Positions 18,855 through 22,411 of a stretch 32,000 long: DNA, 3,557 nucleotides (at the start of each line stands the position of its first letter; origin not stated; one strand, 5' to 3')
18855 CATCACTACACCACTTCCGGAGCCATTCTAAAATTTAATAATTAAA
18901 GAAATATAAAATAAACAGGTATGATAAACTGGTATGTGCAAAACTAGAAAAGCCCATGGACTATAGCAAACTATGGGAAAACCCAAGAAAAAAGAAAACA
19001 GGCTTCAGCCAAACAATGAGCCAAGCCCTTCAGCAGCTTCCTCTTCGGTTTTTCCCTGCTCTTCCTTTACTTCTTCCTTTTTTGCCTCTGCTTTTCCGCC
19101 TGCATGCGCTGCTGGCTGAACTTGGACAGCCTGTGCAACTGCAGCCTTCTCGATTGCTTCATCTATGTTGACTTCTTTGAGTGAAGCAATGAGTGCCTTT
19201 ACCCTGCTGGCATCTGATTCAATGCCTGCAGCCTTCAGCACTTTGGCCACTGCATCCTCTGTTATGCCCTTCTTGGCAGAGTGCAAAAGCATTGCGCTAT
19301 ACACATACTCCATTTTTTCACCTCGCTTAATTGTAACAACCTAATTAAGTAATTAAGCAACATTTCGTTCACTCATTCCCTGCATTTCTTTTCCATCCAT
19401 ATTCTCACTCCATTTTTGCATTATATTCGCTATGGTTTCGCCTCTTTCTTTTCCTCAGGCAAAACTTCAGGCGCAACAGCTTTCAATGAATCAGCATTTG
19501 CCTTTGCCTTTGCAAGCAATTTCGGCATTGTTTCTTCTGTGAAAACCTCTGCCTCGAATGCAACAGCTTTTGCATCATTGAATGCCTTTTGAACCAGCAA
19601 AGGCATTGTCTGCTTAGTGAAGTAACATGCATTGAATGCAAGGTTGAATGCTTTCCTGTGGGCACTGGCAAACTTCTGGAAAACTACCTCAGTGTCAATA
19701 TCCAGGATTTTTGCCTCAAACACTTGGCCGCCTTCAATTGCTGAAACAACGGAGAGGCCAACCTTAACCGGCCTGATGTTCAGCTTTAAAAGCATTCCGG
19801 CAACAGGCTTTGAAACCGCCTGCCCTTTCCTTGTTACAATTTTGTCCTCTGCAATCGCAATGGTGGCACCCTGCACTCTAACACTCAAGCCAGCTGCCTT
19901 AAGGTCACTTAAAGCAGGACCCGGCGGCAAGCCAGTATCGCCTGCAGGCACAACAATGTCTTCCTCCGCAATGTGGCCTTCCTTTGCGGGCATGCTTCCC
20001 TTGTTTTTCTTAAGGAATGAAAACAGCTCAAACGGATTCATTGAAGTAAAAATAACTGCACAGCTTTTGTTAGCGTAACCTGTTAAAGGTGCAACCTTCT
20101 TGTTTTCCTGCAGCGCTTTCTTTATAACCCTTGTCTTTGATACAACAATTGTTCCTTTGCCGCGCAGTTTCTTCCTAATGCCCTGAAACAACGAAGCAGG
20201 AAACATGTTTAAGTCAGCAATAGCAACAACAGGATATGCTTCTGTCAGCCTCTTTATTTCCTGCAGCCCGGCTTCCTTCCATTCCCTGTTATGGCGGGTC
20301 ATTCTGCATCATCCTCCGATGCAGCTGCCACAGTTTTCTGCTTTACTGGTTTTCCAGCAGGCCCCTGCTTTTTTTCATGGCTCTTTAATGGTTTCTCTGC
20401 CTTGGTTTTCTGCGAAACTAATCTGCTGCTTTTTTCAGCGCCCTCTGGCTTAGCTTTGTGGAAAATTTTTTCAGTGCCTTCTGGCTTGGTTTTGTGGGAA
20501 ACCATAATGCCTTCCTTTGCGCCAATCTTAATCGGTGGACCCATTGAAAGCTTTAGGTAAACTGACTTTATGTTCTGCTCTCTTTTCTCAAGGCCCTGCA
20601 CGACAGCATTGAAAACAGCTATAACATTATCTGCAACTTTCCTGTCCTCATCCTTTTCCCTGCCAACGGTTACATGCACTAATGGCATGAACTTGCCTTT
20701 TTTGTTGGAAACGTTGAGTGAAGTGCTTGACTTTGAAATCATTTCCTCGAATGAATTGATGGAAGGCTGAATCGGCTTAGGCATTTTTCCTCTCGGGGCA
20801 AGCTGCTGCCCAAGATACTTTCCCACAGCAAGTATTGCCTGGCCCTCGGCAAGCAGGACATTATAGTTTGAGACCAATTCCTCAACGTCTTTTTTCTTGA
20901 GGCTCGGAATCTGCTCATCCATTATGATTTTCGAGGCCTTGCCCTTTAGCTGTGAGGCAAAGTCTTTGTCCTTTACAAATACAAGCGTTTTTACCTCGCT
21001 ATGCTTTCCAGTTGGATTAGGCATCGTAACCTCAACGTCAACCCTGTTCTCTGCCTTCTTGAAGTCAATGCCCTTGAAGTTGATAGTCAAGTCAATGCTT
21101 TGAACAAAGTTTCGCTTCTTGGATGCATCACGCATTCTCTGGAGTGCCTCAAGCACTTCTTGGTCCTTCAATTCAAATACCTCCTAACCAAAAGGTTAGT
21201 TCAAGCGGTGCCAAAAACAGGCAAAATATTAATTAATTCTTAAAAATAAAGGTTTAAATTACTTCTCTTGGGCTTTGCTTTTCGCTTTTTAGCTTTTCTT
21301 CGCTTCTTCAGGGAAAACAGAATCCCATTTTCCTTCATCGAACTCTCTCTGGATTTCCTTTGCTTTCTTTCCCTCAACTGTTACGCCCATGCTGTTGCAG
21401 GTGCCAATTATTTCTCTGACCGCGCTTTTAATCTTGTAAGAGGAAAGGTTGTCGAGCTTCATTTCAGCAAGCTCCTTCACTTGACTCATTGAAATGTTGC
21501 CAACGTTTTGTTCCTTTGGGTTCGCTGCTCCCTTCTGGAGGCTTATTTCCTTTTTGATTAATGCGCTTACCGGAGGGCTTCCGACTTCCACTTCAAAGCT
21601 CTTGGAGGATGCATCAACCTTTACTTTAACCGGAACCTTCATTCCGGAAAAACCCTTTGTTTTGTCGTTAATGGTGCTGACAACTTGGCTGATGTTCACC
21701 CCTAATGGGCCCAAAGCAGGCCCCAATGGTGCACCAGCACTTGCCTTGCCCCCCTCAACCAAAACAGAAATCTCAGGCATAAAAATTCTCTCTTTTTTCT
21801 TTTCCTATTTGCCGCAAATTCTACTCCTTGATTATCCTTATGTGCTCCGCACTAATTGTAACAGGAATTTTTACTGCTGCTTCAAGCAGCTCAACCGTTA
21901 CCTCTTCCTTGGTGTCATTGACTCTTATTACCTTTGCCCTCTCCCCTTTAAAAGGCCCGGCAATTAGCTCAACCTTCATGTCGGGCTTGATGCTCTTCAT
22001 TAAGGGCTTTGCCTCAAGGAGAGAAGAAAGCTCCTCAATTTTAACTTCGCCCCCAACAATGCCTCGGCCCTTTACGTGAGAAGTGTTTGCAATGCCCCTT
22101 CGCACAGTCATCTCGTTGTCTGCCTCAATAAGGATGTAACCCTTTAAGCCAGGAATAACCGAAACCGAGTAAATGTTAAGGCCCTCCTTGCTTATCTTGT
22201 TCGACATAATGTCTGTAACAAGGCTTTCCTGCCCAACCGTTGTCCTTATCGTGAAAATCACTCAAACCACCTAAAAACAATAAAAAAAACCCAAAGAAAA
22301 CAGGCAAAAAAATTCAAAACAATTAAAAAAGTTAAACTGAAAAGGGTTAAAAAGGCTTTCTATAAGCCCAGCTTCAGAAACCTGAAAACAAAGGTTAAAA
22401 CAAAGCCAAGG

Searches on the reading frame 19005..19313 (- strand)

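Call 10: search_protein_families(library=pfam, max_evalue=0.001, proteins=[window:19005-19313:-])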
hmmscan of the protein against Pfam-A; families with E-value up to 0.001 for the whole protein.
window:19005-19313:- (102 aa): 1 family
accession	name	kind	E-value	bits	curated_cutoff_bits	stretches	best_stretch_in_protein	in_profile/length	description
PF00428.24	Ribosomal_60s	-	4.1e-14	53.3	28.1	1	17-101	2-88/88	60s Acidic ribosomal protein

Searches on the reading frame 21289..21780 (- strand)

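Call 10: search_protein_families(library=pfam, max_evalue=0.001, proteins=[window:21289-21780:-])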
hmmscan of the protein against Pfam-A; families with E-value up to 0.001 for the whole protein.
window:21289-21780:- (163 aa): 2 families
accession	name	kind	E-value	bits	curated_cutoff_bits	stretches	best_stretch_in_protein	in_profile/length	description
PF00298.24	Ribosomal_L11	-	1e-23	84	21.4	1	68-135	2-69/69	Ribosomal protein L11, RNA binding domain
PF03946.19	Ribosomal_L11_N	-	1.7e-21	76.1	32.9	1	4-62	1-58/58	Ribosomal protein L11, N-terminal domain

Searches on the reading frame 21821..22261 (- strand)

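Call 10: search_protein_families(library=pfam, max_evalue=0.001, proteins=[window:21821-22261:-])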
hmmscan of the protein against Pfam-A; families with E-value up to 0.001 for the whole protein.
window:21821-22261:- (146 aa): 2 families
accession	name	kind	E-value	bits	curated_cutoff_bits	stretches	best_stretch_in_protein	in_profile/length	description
PF03439.18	Spt5-NGN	-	3.3e-18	65.9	22.4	1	1-82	1-84/84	Early transcription elongation factor of RNA pol II, NGN section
PF00467.35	KOW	-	3.2e-07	30.4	22.3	1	97-124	5-32/32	KOW motif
